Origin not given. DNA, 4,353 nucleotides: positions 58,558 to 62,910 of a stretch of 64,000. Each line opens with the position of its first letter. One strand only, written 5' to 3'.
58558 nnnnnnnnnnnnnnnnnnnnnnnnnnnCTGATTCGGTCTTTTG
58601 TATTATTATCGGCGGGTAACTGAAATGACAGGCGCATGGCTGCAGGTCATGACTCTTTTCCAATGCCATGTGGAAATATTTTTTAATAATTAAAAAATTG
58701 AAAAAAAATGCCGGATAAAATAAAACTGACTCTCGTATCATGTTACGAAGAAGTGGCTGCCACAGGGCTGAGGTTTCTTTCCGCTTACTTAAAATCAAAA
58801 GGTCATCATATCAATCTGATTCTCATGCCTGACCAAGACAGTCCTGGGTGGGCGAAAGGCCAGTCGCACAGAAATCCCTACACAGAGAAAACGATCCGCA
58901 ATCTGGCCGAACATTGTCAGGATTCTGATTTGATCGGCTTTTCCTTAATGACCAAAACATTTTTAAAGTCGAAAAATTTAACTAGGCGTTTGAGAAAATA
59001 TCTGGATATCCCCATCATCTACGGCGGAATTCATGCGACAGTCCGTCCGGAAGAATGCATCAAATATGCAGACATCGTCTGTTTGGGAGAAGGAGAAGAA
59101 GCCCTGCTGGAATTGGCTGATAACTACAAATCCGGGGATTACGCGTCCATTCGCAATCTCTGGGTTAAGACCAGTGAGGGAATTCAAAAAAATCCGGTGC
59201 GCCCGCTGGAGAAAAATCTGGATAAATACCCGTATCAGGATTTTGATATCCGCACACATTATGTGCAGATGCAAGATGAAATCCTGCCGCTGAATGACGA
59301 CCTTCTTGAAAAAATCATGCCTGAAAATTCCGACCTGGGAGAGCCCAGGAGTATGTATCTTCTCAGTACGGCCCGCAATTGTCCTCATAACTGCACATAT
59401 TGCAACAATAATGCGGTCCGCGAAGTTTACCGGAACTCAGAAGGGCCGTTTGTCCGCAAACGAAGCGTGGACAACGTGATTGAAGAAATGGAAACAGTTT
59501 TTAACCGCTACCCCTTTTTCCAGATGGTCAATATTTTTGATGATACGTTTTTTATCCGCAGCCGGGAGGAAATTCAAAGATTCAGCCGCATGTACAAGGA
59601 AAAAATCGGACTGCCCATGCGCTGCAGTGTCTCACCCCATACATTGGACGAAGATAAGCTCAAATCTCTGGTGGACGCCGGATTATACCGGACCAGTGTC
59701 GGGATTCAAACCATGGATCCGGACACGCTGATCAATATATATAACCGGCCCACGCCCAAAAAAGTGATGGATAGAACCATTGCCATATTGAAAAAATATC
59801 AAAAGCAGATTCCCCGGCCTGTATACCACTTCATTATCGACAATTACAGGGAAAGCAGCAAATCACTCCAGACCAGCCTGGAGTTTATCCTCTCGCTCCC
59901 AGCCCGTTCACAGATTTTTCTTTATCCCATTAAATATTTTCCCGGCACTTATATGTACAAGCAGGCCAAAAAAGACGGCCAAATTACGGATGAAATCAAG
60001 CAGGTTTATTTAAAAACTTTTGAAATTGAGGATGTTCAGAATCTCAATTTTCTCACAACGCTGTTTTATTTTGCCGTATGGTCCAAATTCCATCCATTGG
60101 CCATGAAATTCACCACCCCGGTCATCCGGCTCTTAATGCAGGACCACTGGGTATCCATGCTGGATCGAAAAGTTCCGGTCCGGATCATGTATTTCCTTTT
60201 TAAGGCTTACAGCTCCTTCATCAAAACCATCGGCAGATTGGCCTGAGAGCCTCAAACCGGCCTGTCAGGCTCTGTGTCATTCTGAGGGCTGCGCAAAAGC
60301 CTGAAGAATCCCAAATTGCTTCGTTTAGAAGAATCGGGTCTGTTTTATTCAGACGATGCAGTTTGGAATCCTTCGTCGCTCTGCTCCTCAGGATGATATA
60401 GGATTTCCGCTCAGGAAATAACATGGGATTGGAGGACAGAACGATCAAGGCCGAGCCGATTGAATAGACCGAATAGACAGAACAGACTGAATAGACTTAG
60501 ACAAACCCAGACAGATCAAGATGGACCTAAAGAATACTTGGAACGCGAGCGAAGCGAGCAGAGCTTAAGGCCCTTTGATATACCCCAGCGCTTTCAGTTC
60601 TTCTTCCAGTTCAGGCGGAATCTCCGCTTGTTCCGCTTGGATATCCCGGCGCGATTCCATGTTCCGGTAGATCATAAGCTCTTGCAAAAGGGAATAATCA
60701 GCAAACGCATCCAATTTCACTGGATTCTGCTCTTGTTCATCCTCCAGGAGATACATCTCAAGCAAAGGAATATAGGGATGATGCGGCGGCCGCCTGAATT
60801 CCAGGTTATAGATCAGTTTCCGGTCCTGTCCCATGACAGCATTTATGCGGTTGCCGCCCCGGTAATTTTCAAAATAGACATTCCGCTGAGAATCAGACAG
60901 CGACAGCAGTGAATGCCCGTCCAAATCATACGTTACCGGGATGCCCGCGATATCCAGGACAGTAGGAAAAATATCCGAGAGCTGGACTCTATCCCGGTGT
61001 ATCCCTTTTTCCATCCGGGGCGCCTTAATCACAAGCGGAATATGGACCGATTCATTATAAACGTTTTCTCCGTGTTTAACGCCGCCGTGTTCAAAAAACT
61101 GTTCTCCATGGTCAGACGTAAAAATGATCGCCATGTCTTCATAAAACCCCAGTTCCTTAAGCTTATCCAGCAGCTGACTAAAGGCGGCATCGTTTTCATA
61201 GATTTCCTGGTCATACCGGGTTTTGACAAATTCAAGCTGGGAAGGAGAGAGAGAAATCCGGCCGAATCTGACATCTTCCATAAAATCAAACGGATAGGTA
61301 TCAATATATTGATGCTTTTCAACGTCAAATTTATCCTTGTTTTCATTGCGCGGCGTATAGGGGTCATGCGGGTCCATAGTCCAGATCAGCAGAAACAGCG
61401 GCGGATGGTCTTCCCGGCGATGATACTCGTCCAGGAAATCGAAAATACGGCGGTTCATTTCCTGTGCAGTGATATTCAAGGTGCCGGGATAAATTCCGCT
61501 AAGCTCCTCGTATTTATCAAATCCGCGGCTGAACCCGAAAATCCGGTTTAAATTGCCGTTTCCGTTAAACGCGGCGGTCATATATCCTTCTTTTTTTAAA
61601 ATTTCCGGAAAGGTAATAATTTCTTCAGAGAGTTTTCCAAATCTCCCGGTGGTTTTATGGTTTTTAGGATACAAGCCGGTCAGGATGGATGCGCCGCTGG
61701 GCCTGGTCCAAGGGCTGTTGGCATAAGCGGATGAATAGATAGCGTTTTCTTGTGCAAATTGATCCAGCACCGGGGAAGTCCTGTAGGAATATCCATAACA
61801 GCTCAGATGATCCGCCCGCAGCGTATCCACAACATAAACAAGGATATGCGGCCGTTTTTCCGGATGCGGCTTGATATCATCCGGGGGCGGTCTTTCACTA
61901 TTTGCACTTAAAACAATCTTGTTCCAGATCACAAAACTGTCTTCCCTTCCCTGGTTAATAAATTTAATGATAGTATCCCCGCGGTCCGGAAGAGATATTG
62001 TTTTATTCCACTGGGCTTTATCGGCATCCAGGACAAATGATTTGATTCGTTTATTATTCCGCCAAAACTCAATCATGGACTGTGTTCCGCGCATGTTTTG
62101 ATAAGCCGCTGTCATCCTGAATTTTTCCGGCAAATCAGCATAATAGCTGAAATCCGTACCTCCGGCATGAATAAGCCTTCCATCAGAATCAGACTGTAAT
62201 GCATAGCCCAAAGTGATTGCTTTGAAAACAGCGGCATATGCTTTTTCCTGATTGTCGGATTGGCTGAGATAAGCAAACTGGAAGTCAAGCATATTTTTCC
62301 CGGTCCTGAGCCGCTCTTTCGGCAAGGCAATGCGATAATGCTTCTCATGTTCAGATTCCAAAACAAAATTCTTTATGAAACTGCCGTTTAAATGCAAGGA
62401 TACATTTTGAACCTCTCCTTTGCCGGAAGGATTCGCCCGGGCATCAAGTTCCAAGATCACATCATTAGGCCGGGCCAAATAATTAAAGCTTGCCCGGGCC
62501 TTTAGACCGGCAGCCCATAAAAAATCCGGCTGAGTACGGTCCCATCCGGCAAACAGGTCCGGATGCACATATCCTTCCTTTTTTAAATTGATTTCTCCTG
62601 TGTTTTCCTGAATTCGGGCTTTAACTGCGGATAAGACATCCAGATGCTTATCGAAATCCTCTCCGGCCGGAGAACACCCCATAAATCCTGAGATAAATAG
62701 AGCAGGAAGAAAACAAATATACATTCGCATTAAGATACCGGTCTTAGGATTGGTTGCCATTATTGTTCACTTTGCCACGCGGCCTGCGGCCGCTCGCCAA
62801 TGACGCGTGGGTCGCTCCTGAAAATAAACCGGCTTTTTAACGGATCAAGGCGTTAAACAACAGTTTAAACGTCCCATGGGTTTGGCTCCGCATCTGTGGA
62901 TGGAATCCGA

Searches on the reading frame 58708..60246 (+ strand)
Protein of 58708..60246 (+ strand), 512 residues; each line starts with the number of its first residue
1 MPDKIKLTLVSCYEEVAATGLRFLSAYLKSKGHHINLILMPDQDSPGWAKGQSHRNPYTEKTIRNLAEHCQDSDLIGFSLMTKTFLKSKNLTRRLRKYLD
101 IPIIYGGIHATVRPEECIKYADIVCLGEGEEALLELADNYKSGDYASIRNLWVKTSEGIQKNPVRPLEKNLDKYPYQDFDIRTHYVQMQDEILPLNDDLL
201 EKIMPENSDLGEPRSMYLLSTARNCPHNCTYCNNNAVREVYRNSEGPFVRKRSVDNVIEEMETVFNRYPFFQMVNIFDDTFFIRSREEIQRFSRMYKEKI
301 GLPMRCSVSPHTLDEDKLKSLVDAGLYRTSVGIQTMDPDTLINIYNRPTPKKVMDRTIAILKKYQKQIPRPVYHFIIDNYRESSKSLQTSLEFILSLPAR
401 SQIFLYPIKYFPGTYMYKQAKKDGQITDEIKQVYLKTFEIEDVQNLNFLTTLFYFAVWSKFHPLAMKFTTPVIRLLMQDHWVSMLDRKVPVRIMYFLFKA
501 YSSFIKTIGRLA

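Call 60: search_protein_families(library=pfam, proteins=[window:58708-60246:+], max_evalue=0.00001)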
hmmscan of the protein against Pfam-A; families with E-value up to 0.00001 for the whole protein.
window:58708-60246:+ (512 aa): 3 families
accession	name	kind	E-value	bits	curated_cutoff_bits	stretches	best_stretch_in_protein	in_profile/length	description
PF04055.27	Radical_SAM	-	1.2e-16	61.8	29.5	1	220-389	2-161/166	Radical SAM superfamily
PF02310.24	B12-binding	-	1.9e-16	60.5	32.1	1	9-136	5-120/121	B12 binding domain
PF19864.5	Radical_SAM_N2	-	2.2e-06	27.6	29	1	100-143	85-128/151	Radical SAM proteins, N-terminal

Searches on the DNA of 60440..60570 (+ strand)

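Call 48: search_dna_similar(query=window:60440-60570:+, collection=plasmids, mode=distant, max_evalue=0.01, max_rows=15)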
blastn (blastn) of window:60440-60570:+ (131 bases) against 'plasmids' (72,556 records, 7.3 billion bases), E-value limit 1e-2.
No match.

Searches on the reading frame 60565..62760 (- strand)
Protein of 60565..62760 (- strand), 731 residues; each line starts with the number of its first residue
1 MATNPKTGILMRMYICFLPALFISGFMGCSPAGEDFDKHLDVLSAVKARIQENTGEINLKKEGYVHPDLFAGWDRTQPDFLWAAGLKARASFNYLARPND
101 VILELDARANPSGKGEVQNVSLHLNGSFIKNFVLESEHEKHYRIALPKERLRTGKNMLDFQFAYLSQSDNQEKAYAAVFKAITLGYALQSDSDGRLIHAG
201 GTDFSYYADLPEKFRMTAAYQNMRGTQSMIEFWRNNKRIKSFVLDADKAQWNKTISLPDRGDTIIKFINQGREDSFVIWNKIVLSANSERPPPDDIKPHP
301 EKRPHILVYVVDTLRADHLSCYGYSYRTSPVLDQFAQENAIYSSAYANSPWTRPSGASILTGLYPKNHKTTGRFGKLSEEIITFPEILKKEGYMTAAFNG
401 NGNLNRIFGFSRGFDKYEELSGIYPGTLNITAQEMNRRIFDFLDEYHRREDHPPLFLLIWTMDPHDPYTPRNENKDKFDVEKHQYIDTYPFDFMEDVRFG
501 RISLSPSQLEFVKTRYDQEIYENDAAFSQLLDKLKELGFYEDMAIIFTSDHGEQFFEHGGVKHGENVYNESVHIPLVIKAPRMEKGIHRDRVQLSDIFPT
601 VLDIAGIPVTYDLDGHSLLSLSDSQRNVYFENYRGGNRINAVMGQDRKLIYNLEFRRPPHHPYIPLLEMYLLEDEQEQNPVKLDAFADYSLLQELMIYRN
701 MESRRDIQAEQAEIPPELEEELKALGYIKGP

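Call 42: find_homologous_proteins(query=window:60565-62760:-, max_evalue=1e-40)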
Query window:60565-62760:- (731 aa): 828 proteins with E <= 1e-40 among 7363 candidates; the best 120 are listed.
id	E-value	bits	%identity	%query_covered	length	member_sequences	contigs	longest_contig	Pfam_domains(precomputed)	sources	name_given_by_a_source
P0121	0.0e+0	1641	100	96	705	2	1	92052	PF01663.28,PF16347.11,PF00884.29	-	-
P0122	0.0e+0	1247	72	99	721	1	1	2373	PF01663.28,PF16347.11,PF00884.29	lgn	-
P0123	0.0e+0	1089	64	99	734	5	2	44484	PF01663.28,PF00884.29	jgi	jgi:arylsulfatase A-like enzyme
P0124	1.2e-183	631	41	98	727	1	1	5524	PF01663.28,PF00884.29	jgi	-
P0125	7.0e-182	625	42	96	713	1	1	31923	PF00884.29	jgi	jgi:arylsulfatase A-like enzyme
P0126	2.6e-177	610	40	96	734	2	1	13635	PF01663.28,PF00884.29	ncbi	-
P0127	1.1e-176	608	40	98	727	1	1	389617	PF01663.28,PF16347.11,PF00884.29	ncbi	-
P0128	1.7e-173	597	41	98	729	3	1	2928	PF01663.28,PF00884.29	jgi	-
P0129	3.9e-173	596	40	97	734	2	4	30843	PF01663.28,PF00884.29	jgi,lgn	jgi:hypothetical protein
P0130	7.7e-172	592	40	92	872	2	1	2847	PF01663.28,PF00884.29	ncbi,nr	ncbi:MAG: sulfatase-like hydrolase/transferase, partial [bacterium]|nr:sulfatase-like hydrolase/tran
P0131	2.4e-170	587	41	97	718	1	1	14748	PF02995.23,PF01663.28,PF16347.11,PF00884.29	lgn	-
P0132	4.3e-170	586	40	98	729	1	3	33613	PF02995.23,PF01663.28,PF00884.29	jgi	jgi:hypothetical protein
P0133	1.9e-168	580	40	98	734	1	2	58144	PF01663.28,PF16347.11,PF00884.29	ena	-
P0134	1.4e-163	564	40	98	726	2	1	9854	PF01663.28,PF00884.29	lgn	-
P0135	3.6e-160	553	39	98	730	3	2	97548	PF01663.28,PF00884.29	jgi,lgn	jgi:arylsulfatase A-like enzyme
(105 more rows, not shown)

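Call 43: find_encoding_contigs(protein=P0123, flank=10000, max_places=2)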
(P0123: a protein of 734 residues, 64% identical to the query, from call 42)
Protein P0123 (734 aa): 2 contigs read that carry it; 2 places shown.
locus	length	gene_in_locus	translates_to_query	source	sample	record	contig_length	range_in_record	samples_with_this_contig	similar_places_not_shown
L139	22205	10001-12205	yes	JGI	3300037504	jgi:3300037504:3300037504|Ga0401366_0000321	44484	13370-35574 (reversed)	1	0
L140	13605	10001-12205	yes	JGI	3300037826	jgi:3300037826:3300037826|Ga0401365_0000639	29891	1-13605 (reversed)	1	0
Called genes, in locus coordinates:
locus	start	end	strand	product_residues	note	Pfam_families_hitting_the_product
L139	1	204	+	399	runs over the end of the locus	PF13353:Fer4_12 (weak), PF04055:Radical_SAM, PF13186:SPASM (weak)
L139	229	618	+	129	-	-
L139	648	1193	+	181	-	-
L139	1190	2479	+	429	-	PF00732:GMC_oxred_N, PF01266:DAO (weak)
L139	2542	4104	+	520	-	PF00450:Peptidase_S10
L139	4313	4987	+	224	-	PF13555:AAA_29 (weak), PF00005:ABC_tran, PF02463:SMC_N (weak), PF13304:AAA_21 (weak)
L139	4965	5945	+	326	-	PF25973:BSH_CzcB (weak)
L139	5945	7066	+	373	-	PF12704:MacB_PCD, PF02687:FtsX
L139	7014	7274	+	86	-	-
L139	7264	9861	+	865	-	PF00246:Peptidase_M14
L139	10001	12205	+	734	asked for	PF00884:Sulfatase, PF01663:Phosphodiest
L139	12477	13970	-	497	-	PF02310:B12-binding, PF19864:Radical_SAM_N2 (weak), PF04055:Radical_SAM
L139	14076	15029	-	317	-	PF02423:OCD_Mu_crystall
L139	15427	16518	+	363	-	PF00155:Aminotran_1_2, PF00266:Aminotran_5, PF01053:Cys_Met_Meta_PP (weak), PF01212:Beta_elim_lyase (weak)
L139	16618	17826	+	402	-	-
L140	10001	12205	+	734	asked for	PF00884:Sulfatase, PF01663:Phosphodiest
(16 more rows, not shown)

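Call 44: find_encoding_contigs(protein=P0122, flank=3000, max_places=2)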
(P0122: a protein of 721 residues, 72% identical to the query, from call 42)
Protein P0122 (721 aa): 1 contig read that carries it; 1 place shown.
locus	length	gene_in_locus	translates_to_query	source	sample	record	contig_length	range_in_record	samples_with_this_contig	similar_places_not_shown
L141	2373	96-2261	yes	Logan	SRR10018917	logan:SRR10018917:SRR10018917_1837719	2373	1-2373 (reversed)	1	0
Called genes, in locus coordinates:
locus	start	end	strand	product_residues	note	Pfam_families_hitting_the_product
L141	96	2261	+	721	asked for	PF01663:Phosphodiest (faint), PF00884:Sulfatase, PF16347:SGSH_C (faint)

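Call 47: find_encoding_contigs(protein=P0121, flank=10000, max_places=3)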
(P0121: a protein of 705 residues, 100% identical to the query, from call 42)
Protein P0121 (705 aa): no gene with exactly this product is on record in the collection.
